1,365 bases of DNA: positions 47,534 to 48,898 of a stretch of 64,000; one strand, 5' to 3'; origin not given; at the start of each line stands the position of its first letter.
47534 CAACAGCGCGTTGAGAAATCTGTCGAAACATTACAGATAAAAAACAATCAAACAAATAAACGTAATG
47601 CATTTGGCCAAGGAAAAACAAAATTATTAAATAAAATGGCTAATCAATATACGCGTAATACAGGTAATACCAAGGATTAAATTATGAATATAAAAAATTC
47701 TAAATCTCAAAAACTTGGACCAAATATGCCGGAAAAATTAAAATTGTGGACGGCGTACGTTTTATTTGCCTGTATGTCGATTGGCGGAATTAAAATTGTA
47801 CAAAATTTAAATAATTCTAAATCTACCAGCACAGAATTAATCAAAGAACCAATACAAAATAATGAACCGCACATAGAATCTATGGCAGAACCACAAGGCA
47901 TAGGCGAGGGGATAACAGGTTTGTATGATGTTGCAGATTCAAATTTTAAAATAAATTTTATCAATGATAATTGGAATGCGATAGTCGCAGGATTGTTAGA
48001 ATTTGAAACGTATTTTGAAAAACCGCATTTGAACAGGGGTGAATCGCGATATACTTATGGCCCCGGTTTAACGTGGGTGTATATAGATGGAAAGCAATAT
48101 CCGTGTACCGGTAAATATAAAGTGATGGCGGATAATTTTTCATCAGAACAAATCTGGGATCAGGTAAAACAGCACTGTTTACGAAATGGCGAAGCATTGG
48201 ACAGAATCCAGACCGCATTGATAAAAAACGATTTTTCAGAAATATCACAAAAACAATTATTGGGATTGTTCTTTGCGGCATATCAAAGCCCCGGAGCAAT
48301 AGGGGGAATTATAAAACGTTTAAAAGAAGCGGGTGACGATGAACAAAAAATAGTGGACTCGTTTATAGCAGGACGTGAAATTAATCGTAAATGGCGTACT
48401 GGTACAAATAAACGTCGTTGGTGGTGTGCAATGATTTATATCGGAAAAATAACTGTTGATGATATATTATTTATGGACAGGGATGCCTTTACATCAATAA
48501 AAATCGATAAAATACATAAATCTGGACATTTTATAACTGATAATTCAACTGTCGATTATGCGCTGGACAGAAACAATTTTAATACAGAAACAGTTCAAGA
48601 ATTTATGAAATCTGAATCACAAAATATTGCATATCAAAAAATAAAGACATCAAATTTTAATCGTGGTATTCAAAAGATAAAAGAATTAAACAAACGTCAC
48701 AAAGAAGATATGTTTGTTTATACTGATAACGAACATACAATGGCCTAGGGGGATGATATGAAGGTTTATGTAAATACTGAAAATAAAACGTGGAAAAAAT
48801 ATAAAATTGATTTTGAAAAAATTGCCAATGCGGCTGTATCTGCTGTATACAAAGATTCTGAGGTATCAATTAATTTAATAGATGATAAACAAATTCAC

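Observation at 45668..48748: Tandem membrane-anchored proteins with a divergent GH24 (phage lysozyme)-like domain and no phage context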

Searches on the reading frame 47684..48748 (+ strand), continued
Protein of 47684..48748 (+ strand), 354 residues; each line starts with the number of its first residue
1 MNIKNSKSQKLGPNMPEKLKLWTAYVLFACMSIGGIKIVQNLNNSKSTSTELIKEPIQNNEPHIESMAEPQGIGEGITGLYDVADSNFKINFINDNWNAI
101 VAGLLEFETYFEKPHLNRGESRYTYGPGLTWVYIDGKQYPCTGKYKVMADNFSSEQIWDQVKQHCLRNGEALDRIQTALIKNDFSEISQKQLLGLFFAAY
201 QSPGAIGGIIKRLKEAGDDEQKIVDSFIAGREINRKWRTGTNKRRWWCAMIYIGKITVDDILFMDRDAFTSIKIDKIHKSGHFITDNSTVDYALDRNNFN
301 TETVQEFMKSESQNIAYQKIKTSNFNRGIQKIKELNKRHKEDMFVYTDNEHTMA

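Call 70: find_encoding_contigs(protein=P0109, flank=8000, max_places=2)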
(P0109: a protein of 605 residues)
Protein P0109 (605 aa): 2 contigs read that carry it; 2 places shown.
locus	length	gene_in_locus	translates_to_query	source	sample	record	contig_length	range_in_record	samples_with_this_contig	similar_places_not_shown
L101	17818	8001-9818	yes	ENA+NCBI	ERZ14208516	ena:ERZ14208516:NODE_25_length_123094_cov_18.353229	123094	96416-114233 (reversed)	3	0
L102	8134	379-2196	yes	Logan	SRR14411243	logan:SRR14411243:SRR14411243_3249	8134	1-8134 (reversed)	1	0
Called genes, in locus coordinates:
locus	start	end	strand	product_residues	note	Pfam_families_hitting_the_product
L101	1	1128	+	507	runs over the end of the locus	PF00595:PDZ (weak), PF17820:PDZ_6, PF03572:Peptidase_S41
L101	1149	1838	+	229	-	PF01569:PAP2, PF14360:PAP2_C (weak)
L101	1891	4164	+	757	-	PF17854:FtsK_alpha, PF01580:FtsK_SpoIIIE, PF01935:DUF87 (weak), PF09397:FtsK_gamma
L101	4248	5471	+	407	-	-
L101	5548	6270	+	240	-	-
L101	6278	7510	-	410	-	PF05496:RuvB_N, PF06068:TIP49 (weak), PF13191:AAA_16 (faint), PF14532:Sigma54_activ_2 (weak), PF00004:AAA, PF07728:AAA_5 (weak), PF16193:AAA_assoc_2, PF12002:MgsA_C, +3 more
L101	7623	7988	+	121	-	PF05443:ROS_MUCR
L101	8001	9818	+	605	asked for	PF00959:Phage_lysozyme (faint), PF13431:TPR_17 (faint), PF07719:TPR_2 (faint), PF13432:TPR_16 (faint), PF00515:TPR_1 (faint), PF13181:TPR_8 (faint), PF13424:TPR_12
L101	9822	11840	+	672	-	PF02130:YbeY, PF20154:LNT_N, PF00795:CN_hydrolase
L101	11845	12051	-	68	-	PF13467:RHH_4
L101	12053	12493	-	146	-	-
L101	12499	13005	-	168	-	-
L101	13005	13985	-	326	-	-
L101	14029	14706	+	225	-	-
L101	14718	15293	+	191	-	-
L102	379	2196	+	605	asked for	PF00959:Phage_lysozyme (faint), PF13431:TPR_17 (faint), PF07719:TPR_2 (faint), PF13432:TPR_16 (faint), PF00515:TPR_1 (faint), PF13181:TPR_8 (faint), PF13424:TPR_12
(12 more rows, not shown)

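Call 71: find_encoding_contigs(protein=P0060, flank=8000, max_places=2)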
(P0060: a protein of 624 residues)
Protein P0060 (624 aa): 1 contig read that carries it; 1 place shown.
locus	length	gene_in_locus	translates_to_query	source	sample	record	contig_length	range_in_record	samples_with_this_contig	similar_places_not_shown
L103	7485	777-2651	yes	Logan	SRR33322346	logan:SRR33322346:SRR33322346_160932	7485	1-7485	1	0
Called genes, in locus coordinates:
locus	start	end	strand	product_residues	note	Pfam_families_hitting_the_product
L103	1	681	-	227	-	?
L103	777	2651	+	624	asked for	PF13181:TPR_8 (faint), PF13174:TPR_6 (faint), PF13424:TPR_12 (faint), PF00515:TPR_1 (faint), PF07719:TPR_2 (faint), PF13428:TPR_14 (faint), PF13432:TPR_16 (weak), PF14559:TPR_19 (weak), +1 more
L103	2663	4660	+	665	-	PF02130:YbeY, PF20154:LNT_N, PF00795:CN_hydrolase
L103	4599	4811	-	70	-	PF13467:RHH_4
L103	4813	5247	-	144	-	-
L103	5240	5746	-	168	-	-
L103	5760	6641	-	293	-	-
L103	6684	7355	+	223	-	-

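Call 74: search_protein_families(library=padloc, proteins=[window:47684-48748:+, P0033, P0060, P0107], max_evalue=0.01)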
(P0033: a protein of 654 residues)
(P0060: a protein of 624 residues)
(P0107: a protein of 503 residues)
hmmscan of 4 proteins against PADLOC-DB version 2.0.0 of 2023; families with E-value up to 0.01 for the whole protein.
window:47684-48748:+ (354 aa): 0 families

P0033 (654 aa): 0 families

P0060 (624 aa): 0 families

P0107 (503 aa): 0 families

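Call 77: find_encoding_contigs(protein=P0055, flank=6000, max_places=2)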
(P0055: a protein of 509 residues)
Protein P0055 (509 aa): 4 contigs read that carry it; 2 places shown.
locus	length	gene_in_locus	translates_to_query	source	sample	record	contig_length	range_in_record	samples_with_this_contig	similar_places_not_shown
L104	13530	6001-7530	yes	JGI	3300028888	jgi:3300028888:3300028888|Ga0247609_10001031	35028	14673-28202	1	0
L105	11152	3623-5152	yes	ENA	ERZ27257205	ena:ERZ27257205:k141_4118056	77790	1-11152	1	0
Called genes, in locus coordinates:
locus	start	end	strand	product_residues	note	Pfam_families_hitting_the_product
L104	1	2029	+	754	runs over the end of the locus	PF17854:FtsK_alpha, PF01580:FtsK_SpoIIIE, PF01935:DUF87, PF09397:FtsK_gamma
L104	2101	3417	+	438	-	-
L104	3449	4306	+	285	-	-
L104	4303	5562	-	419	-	PF05496:RuvB_N, PF06068:TIP49 (faint), PF13173:AAA_14 (weak), PF14532:Sigma54_activ_2 (weak), PF00004:AAA, PF07728:AAA_5 (weak), PF16193:AAA_assoc_2, PF12002:MgsA_C, +4 more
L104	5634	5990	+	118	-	PF05443:ROS_MUCR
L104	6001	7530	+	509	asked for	PF00959:Phage_lysozyme (weak)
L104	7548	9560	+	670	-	PF02130:YbeY, PF20154:LNT_N, PF00795:CN_hydrolase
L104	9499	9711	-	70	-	PF13467:RHH_4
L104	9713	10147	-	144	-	-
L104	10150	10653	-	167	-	-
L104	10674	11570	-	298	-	-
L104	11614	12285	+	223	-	-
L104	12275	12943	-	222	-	PF02390:Methyltransf_4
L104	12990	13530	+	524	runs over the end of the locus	PF00749:tRNA-synt_1c, PF19269:Anticodon_2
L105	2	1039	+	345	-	?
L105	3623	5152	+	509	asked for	PF00959:Phage_lysozyme (weak)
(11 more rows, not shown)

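Call 78: find_encoding_contigs(protein=P0089, flank=6000, max_places=2)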
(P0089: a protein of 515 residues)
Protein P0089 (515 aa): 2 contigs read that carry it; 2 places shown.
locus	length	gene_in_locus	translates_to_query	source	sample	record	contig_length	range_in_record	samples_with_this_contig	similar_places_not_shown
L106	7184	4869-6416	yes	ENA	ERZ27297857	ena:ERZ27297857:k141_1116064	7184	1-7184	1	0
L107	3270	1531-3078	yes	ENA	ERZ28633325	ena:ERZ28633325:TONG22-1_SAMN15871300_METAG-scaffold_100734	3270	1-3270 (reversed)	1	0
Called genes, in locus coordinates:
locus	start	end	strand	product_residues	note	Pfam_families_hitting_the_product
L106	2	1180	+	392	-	?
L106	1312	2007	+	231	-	-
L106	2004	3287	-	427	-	PF05496:RuvB_N, PF06068:TIP49 (weak), PF14532:Sigma54_activ_2 (weak), PF00004:AAA, PF07728:AAA_5, PF13173:AAA_14 (weak), PF16193:AAA_assoc_2, PF12002:MgsA_C, +4 more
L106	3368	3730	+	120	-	PF05443:ROS_MUCR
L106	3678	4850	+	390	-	-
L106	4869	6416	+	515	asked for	-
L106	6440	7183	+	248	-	?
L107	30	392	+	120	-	PF05443:ROS_MUCR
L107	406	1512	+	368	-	-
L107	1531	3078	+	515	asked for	-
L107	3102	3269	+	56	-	?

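Call 79: find_encoding_contigs(protein=P0107, flank=6000, max_places=2)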
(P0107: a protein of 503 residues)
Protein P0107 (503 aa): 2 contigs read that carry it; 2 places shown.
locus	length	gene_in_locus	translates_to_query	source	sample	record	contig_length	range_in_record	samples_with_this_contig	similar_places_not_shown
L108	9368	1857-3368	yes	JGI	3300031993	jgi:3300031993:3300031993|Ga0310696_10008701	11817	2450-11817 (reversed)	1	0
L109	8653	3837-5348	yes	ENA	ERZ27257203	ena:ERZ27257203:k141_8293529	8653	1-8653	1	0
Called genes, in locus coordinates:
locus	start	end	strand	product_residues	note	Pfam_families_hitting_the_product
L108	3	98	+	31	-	?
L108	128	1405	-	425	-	PF05496:RuvB_N, PF06068:TIP49 (weak), PF00158:Sigma54_activat (faint), PF01078:Mg_chelatase (faint), PF00004:AAA, PF07728:AAA_5, PF16193:AAA_assoc_2, PF12002:MgsA_C, +3 more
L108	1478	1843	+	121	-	PF05443:ROS_MUCR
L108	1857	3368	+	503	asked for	-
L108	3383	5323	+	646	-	PF02130:YbeY, PF20154:LNT_N, PF00795:CN_hydrolase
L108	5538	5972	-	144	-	-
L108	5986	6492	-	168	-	-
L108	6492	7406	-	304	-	-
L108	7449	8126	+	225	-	-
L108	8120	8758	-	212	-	PF02390:Methyltransf_4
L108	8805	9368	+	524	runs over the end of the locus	PF00749:tRNA-synt_1c, PF19269:Anticodon_2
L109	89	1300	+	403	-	-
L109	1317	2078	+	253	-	-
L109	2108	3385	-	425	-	PF05496:RuvB_N, PF06068:TIP49 (weak), PF00158:Sigma54_activat (faint), PF01078:Mg_chelatase (faint), PF00004:AAA, PF07728:AAA_5, PF16193:AAA_assoc_2, PF12002:MgsA_C, +3 more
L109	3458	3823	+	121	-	PF05443:ROS_MUCR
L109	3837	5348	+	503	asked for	-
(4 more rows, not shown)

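Call 86: find_encoding_contigs(protein=P0001, flank=10000, max_places=2)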
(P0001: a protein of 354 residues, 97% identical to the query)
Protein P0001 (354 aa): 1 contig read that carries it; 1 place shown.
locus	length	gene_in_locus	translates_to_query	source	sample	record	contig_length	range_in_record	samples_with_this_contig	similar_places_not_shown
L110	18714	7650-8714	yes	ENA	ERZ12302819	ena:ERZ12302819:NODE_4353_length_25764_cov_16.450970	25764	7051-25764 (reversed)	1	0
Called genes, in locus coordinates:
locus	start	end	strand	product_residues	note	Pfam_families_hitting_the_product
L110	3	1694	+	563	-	?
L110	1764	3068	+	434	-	-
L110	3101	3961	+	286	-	-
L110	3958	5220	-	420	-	PF05496:RuvB_N, PF06068:TIP49 (weak), PF13173:AAA_14 (weak), PF14532:Sigma54_activ_2 (weak), PF00004:AAA, PF07728:AAA_5 (weak), PF16193:AAA_assoc_2, PF12002:MgsA_C, +4 more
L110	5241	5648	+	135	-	PF05443:ROS_MUCR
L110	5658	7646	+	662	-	PF00515:TPR_1 (faint), PF07719:TPR_2 (faint), PF13181:TPR_8 (faint), PF13414:TPR_11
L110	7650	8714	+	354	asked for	-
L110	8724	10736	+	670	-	PF02130:YbeY, PF20154:LNT_N, PF00795:CN_hydrolase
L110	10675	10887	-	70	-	PF13467:RHH_4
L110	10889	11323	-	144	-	-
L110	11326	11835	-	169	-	-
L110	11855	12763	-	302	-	-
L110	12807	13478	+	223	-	-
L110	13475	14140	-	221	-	PF02390:Methyltransf_4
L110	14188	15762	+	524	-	PF00749:tRNA-synt_1c, PF19269:Anticodon_2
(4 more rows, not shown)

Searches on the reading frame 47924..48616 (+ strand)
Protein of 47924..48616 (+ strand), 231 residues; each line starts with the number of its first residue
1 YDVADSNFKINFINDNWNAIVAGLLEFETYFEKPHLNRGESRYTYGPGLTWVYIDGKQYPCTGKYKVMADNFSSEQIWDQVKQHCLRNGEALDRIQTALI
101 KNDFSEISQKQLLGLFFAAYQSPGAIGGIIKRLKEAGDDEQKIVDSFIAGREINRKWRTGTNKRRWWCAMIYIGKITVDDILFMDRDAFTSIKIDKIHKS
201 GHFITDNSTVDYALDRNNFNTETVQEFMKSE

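Call 50: search_dna_similar(query=window:47924-48616:+, collection=phages, mode=protein, max_evalue=10, max_rows=15)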
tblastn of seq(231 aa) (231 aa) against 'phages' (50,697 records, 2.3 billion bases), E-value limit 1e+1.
Records with a match: 1; places in all: 1; records where one place covers at least 80% of the query: 0.
Best place of each record, by identity: <60% 1.
By first word of the organism name: Bacteriophage 1.
By host as written in the record: - 1.
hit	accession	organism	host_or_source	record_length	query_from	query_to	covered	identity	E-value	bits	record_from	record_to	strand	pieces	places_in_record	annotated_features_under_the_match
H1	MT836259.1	Bacteriophage sp.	human fecal samples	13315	34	116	36%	28.9%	1e+0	36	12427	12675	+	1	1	record has no annotation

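Call 51: search_dna_similar(query=window:47924-48616:+, collection=plasmids, mode=protein, max_evalue=10, max_rows=10)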
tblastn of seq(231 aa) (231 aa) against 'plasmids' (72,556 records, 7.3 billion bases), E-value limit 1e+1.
Records with a match: 2; places in all: 2; records where one place covers at least 80% of the query: 0.
Best place of each record, by identity: <60% 2.
By first word of the organism name: Rhodococcus 2.
By predicted mobility (MOB-suite, as given by PLSDB): mobilizable 2.
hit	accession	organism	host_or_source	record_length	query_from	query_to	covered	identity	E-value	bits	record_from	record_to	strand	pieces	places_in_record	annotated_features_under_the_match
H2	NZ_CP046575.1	Rhodococcus sp. WAY2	cell culture,bacterial consortium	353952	127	158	14%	48.6%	4e+0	36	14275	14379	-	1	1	MMPL family transporter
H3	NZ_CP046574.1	Rhodococcus sp. WAY2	cell culture,bacterial consortium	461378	127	158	14%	48.6%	4e+0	36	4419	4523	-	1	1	MMPL family transporter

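Call 52: get_annotated_region(hit=H1, flank=1500)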
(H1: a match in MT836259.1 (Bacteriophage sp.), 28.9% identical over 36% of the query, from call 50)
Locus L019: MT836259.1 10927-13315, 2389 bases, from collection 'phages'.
description: UNVERIFIED: Bacteriophage sp. clone scaffold_1782 genomic sequence.
organism: Bacteriophage sp. (NCBI taxid 38018)
taxonomy: Viruses
host: -; source: human fecal samples; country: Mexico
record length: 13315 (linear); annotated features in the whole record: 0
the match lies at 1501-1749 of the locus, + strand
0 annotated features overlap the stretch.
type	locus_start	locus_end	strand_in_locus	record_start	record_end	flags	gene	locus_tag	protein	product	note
